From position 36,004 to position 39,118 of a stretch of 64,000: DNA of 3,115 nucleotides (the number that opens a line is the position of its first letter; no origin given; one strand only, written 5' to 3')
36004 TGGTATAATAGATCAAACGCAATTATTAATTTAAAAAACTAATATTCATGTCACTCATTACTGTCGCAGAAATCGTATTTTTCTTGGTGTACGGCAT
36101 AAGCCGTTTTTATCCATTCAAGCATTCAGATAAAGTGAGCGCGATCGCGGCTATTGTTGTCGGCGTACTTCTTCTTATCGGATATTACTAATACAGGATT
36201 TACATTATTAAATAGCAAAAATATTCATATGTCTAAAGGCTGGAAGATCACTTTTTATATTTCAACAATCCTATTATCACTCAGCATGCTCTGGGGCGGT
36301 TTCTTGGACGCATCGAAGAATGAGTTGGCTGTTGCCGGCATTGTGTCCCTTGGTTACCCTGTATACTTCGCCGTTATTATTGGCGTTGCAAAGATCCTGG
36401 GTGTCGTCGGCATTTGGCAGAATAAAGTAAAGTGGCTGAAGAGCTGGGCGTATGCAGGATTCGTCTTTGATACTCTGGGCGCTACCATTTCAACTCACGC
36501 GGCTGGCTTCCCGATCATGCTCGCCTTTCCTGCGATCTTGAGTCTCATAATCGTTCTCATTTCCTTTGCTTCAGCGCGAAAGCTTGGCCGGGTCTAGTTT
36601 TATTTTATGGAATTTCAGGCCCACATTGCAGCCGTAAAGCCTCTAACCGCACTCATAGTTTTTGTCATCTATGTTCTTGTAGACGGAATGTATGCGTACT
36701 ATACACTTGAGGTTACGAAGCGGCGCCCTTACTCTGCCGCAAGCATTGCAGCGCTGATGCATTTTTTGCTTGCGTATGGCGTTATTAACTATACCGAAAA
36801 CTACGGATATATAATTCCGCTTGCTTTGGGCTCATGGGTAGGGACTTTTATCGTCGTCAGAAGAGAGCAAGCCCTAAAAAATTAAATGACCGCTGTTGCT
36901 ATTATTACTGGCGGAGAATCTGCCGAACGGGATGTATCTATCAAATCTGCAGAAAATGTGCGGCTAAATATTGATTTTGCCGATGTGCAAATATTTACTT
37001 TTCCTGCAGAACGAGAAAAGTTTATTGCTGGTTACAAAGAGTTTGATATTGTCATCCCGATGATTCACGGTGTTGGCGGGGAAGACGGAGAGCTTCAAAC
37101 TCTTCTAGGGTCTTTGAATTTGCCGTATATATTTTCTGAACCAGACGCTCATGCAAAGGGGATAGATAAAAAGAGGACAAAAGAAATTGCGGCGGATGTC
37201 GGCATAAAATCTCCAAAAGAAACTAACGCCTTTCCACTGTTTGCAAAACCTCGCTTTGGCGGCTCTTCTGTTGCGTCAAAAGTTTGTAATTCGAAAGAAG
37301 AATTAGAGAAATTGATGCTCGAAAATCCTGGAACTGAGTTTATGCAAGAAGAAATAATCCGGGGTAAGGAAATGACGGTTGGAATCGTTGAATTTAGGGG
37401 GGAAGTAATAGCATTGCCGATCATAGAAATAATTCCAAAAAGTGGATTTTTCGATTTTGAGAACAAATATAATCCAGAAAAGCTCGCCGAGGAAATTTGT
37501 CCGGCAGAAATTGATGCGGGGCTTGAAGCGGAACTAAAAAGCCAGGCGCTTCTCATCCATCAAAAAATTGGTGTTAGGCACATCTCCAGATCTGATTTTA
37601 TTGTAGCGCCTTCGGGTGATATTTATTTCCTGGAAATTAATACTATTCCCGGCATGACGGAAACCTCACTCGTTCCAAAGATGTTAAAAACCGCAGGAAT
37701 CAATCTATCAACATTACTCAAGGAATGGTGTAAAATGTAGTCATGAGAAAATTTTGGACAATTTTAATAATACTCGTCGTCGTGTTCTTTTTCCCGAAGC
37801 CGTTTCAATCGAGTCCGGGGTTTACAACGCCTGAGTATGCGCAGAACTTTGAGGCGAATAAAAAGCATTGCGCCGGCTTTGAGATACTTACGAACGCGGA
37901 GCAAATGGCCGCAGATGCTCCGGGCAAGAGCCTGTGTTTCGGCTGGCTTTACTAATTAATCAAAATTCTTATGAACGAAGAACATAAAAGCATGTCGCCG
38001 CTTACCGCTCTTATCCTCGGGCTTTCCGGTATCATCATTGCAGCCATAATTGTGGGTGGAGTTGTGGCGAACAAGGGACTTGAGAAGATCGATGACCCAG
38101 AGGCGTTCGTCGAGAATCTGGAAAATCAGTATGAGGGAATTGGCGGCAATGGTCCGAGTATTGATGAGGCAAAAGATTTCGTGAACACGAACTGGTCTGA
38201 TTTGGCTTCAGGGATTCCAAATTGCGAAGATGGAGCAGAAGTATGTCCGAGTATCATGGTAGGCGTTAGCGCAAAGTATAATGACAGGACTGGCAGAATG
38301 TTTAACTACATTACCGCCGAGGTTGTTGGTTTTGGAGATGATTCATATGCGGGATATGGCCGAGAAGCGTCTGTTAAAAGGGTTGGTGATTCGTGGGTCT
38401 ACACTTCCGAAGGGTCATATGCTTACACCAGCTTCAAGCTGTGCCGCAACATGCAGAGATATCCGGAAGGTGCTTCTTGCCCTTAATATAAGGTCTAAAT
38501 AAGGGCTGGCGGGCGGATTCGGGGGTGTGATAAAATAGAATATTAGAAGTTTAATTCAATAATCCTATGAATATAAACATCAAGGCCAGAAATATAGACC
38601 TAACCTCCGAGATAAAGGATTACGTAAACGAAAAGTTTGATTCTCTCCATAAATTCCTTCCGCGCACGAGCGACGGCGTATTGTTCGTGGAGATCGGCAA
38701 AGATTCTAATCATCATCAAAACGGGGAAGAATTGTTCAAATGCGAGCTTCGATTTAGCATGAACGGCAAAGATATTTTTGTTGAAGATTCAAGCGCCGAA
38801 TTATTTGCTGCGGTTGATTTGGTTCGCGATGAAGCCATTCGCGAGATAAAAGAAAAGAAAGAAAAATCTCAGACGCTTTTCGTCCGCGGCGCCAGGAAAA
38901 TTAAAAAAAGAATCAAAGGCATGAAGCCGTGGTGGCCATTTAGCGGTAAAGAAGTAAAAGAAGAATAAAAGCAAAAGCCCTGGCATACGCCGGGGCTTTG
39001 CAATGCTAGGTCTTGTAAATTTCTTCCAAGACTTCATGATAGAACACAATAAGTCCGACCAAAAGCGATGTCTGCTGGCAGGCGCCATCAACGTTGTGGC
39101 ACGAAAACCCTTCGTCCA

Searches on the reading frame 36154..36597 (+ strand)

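Call 76: search_protein_families(library=pfam, proteins=[window:36154-36597:+], max_evalue=0.0001)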
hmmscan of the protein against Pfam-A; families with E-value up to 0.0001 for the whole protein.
window:36154-36597:+ (147 aa): 1 family
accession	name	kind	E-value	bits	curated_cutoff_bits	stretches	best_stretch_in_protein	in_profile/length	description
PF13564.11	DoxX_2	-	1.8e-15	57.4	26.3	1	36-134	1-101/103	DoxX-like family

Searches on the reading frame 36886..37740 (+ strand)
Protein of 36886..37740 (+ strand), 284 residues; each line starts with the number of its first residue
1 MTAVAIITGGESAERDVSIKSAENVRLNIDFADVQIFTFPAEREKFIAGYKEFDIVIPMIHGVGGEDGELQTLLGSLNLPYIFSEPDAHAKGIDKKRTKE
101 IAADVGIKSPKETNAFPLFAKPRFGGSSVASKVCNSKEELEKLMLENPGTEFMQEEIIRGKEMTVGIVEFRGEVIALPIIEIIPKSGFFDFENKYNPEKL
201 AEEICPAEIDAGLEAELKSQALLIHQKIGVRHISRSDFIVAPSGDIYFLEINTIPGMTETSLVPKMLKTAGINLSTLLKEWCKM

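Call 76: search_protein_families(library=pfam, proteins=[window:36886-37740:+], max_evalue=0.0001)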
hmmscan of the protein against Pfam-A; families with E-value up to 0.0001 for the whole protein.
window:36886-37740:+ (284 aa): 2 families
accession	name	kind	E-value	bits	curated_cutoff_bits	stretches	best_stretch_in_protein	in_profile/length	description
PF07478.18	Dala_Dala_lig_C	-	5.7e-39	134.2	24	1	107-280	28-201/204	D-ala D-ala ligase C-terminus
PF01820.27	Dala_Dala_lig_N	-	6.5e-16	59.4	34.6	2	44-82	81-119/121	D-ala D-ala ligase N-terminus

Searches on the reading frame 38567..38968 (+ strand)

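Call 76: search_protein_families(library=pfam, proteins=[window:38567-38968:+], max_evalue=0.0001)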
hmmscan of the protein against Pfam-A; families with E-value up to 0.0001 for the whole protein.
window:38567-38968:+ (133 aa): 1 family
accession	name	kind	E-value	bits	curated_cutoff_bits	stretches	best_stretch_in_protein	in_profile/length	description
PF02482.25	Ribosomal_S30AE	-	1.4e-15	58.2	23.7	1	3-101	1-87/88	Sigma 54 modulation protein / S30EA ribosomal protein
